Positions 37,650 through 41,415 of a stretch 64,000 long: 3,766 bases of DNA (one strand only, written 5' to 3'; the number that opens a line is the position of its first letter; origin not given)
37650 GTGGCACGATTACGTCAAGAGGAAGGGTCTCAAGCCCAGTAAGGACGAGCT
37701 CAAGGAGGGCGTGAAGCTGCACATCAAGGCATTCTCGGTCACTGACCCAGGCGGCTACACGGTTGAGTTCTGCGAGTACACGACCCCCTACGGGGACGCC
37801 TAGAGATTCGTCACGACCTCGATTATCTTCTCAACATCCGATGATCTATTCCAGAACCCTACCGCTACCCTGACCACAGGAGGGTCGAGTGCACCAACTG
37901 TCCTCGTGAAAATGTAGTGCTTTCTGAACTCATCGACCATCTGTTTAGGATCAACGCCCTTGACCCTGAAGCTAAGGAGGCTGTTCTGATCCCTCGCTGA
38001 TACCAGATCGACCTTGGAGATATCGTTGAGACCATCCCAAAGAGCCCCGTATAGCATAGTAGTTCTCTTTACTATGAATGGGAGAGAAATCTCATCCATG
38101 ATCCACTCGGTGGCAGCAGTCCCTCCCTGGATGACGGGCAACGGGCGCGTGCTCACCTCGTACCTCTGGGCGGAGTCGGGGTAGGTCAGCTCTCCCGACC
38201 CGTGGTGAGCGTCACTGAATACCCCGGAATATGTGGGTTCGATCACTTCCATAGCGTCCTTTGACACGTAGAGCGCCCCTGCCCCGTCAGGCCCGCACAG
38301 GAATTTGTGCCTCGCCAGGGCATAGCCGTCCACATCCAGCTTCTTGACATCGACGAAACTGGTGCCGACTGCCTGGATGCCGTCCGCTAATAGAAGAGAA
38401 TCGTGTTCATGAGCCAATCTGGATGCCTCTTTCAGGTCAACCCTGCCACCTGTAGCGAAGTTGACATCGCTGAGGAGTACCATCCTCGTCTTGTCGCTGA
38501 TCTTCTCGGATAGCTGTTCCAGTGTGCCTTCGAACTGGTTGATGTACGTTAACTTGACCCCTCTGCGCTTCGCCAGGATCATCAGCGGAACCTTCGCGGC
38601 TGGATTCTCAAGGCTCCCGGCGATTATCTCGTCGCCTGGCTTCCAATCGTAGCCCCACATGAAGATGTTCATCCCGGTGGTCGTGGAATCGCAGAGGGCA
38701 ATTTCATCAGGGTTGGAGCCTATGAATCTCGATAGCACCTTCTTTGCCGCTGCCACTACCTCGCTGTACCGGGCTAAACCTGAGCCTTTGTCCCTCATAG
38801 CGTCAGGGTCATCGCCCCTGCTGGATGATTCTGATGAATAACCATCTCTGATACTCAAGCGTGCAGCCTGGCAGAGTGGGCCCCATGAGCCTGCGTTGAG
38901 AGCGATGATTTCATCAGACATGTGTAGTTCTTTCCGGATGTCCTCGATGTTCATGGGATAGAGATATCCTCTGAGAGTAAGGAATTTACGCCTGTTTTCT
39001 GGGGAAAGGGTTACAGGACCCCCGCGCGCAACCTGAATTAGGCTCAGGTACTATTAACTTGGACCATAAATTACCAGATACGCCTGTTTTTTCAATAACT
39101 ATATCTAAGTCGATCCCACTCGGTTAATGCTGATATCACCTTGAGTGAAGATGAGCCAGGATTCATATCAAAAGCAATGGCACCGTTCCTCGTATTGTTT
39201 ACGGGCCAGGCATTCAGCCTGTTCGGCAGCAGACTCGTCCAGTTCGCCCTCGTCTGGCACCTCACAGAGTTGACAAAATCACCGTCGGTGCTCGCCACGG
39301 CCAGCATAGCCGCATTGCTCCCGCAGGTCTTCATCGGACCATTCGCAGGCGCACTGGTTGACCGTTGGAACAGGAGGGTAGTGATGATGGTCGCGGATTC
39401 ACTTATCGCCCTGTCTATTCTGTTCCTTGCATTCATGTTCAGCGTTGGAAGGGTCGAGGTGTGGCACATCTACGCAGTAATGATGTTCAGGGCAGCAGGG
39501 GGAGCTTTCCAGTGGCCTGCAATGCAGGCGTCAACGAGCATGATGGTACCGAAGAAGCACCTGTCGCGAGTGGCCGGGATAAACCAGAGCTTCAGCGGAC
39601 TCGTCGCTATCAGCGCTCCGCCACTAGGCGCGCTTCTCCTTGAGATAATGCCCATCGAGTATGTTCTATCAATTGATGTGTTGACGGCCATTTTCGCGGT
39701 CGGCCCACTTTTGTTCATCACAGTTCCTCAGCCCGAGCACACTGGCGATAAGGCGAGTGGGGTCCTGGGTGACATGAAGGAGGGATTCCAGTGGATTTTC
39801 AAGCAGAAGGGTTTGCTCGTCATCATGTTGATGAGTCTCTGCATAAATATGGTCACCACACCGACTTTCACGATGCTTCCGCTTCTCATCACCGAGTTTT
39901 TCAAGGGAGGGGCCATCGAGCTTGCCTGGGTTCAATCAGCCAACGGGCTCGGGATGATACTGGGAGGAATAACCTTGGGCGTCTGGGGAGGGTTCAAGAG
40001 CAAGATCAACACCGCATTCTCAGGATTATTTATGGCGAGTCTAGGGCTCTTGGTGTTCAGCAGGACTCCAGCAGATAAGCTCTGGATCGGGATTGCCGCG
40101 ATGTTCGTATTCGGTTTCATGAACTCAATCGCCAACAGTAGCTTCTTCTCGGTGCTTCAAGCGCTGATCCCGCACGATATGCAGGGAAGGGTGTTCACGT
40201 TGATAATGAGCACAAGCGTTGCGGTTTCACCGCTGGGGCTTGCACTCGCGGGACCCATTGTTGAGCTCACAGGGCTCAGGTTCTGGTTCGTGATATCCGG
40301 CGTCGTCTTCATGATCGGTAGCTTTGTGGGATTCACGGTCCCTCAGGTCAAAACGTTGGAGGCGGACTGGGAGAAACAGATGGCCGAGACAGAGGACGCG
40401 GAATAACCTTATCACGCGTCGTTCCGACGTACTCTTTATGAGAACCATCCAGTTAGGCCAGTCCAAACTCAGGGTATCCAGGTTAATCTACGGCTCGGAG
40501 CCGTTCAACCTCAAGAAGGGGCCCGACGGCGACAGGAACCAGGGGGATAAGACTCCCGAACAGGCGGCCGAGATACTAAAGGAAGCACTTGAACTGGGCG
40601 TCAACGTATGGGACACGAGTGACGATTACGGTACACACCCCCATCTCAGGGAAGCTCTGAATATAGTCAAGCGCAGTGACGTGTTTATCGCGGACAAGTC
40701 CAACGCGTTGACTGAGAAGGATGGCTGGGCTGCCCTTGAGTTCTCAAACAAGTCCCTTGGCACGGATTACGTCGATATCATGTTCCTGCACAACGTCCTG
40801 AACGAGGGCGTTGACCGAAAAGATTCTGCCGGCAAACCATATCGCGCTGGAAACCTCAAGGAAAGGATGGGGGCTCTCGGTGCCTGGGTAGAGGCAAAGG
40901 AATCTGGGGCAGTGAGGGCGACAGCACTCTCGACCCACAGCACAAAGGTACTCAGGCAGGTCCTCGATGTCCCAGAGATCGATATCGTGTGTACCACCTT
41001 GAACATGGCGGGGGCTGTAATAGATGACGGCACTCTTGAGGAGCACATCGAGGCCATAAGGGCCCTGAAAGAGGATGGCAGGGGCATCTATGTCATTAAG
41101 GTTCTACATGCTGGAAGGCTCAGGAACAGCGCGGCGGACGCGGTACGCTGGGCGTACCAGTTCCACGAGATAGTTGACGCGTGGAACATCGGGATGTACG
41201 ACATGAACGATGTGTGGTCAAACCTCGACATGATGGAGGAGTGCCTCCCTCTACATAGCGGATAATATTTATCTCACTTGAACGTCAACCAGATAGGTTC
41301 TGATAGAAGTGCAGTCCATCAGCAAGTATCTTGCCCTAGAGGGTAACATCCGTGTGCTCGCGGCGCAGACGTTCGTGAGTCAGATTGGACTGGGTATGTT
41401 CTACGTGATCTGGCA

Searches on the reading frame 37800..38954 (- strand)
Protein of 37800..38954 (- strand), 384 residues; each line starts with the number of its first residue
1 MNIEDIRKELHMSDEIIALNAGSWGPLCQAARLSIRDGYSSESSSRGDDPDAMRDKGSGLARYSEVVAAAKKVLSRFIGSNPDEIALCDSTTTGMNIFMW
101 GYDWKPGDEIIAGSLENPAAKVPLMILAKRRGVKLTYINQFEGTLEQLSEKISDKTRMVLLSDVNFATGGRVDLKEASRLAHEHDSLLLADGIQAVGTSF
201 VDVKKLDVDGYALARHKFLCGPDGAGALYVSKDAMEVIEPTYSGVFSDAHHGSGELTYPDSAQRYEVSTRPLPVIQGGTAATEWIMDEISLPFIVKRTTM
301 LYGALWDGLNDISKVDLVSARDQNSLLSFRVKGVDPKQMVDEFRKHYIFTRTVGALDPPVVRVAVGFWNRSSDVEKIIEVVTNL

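Call 71: search_protein_families(library=pfam, proteins=[window:37800-38954:-], max_evalue=0.00001)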
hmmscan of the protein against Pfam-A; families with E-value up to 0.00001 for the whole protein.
window:37800-38954:- (384 aa): 1 family
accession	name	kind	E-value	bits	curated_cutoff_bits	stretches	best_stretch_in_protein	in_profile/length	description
PF00266.25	Aminotran_5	-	1.6e-45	156.1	21.5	1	62-354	40-338/371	Aminotransferase class-V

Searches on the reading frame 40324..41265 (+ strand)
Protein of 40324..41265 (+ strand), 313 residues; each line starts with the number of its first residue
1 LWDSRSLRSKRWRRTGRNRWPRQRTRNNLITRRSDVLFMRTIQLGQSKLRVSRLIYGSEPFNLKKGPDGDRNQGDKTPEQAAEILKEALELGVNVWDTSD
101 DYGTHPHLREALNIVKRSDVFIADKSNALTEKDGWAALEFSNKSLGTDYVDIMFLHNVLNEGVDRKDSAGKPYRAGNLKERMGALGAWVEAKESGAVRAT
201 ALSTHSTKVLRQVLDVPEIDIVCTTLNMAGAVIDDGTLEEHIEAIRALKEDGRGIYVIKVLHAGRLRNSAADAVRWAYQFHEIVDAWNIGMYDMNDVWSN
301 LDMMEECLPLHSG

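Call 71: search_protein_families(library=pfam, proteins=[window:40324-41265:+], max_evalue=0.00001)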
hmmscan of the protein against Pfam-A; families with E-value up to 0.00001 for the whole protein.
window:40324-41265:+ (313 aa): 1 family
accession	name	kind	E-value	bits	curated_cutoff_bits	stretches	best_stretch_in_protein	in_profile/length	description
PF00248.27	Aldo_ket_red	-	1.9e-18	67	24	1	74-269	14-200/291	Aldo/keto reductase family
